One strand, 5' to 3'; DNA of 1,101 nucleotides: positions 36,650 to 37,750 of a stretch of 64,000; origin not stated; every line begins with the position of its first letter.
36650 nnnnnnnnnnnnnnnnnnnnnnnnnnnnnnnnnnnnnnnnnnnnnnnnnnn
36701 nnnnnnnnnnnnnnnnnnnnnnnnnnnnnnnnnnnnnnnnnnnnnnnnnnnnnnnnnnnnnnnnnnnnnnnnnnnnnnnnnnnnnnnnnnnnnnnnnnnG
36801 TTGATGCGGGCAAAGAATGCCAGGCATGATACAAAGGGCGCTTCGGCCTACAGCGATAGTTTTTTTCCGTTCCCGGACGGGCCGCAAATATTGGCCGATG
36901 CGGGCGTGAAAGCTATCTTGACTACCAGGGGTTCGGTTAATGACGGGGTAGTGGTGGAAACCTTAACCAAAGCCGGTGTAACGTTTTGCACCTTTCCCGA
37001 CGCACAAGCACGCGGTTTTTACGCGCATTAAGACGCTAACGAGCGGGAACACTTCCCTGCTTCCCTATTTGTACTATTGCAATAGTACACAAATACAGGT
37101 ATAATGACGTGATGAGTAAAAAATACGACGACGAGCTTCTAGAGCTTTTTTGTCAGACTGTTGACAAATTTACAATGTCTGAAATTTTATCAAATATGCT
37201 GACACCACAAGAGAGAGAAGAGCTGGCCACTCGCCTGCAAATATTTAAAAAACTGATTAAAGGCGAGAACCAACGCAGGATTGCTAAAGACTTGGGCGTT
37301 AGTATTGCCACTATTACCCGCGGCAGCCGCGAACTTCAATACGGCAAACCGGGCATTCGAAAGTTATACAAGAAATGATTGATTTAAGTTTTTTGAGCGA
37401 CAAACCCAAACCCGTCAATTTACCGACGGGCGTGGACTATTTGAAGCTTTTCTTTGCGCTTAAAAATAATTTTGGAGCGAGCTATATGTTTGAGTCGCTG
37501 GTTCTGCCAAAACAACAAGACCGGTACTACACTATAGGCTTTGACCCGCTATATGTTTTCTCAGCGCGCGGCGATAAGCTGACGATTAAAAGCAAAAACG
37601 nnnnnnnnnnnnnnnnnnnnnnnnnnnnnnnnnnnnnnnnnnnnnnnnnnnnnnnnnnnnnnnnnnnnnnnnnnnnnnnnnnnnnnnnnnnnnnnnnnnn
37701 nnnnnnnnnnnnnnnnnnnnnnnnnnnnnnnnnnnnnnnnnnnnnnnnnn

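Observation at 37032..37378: E. coli-like TrpR operator overlapping the -35 of a leaderless, self-encoded trpR that heads the trp operon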

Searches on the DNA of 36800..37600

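Call 53: search_rna_families(source=window, start=36800, end=37600, threshold=evalue, max_evalue=1)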
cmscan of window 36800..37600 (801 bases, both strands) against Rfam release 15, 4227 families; matches with E-value up to 1: 0.
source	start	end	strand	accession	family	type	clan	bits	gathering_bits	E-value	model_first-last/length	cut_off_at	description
